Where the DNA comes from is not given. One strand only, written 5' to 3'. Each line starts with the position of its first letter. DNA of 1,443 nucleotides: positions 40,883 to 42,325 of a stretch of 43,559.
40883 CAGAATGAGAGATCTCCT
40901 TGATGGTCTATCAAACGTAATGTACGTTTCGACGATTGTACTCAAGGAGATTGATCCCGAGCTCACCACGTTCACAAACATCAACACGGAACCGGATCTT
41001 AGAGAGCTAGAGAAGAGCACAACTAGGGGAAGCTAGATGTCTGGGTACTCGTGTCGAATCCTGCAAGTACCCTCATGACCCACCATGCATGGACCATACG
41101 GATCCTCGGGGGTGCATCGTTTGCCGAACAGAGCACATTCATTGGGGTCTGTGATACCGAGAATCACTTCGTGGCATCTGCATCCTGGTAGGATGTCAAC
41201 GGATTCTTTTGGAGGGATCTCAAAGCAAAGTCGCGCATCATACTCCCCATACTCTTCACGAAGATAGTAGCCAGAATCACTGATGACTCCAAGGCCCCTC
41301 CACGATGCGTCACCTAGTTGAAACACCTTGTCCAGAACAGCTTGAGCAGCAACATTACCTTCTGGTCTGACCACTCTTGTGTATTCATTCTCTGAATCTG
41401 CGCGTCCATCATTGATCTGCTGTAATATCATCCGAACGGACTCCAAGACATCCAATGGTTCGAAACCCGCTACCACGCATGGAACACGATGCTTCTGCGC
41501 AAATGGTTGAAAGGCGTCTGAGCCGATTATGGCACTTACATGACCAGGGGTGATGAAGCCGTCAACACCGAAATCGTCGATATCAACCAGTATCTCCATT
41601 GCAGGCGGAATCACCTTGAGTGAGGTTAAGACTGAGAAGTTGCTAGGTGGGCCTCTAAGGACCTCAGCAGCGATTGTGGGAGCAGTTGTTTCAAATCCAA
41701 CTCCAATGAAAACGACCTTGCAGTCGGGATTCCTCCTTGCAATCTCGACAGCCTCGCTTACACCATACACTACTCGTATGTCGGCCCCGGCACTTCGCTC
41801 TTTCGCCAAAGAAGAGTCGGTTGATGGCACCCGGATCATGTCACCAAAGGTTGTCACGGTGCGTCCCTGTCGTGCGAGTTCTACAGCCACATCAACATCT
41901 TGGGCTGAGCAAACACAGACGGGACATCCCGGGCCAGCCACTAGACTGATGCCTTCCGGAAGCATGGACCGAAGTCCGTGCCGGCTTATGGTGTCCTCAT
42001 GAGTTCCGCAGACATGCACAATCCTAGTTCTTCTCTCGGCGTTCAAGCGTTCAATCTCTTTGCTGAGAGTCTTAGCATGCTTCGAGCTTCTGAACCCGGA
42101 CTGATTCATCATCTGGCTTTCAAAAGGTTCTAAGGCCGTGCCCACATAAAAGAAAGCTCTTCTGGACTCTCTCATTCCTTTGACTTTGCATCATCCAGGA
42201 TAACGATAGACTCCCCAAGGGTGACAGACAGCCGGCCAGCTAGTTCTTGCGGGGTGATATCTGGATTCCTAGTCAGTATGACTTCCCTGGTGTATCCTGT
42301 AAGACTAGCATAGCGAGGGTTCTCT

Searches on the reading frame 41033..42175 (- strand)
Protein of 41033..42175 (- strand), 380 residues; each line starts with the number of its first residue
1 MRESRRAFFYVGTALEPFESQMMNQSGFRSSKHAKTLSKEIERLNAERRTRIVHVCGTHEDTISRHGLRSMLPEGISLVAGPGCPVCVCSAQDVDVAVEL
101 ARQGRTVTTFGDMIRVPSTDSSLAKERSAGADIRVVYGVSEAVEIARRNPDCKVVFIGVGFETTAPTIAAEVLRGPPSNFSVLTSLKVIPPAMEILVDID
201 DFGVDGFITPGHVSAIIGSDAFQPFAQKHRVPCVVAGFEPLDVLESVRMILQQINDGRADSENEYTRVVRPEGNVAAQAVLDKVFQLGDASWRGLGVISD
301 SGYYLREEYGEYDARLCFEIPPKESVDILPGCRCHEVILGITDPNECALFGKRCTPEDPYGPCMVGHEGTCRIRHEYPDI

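Call 21: search_protein_families(library=ncbifam, proteins=[window:41033-42175:-], max_evalue=0.001)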
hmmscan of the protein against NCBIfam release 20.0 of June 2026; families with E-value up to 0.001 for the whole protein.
window:41033-42175:- (380 aa): 1 family
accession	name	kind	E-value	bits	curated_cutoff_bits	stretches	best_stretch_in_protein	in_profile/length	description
TIGR00075.1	hypD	equivalog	2.9e-131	437.7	192.8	1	25-377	7-366/372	hydrogenase formation protein HypD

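Call 63: find_encoding_contigs(protein=window:41033-42175:-, flank=10000, max_places=2)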
Protein window:41033-42175:- (380 aa): 3 contigs read that carry it; 2 places shown.
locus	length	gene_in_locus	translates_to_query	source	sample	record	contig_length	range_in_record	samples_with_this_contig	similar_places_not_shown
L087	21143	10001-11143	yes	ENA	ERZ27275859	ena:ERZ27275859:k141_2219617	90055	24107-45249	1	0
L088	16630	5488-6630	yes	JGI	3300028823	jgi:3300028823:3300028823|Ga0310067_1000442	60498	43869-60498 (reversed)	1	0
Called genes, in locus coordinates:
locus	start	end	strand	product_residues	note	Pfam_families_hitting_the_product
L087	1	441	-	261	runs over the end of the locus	PF14520:HHH_5, PF01655:Ribosomal_L32e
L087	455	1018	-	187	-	PF00347:Ribosomal_L6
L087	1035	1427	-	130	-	PF00410:Ribosomal_S8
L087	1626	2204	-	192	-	PF00281:Ribosomal_L5, PF00673:Ribosomal_L5_C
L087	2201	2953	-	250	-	PF08071:RS4NT, PF01479:S4 (weak), PF00900:Ribosomal_S4e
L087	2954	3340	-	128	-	PF16906:Ribosomal_L26, PF00467:KOW (weak)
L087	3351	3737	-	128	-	PF00238:Ribosomal_L14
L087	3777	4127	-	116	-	PF00366:Ribosomal_S17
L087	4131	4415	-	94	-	PF01868:RNase_P-MRP_p29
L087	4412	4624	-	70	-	PF00831:Ribosomal_L29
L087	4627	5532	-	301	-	PF07650:KH_2, PF00189:Ribosomal_S3_C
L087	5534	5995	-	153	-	PF00237:Ribosomal_L22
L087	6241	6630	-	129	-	-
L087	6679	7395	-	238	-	PF21100:WHD_MCM (faint)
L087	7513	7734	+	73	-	PF14697:Fer4_21 (faint), PF12797:Fer4_2 (faint), PF12837:Fer4_6 (faint), PF13237:Fer4_10, PF00037:Fer4 (weak), PF12800:Fer4_4 (faint), PF12838:Fer4_7, PF13187:Fer4_9 (weak), +1 more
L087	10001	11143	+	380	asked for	PF01924:HypD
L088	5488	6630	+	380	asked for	PF01924:HypD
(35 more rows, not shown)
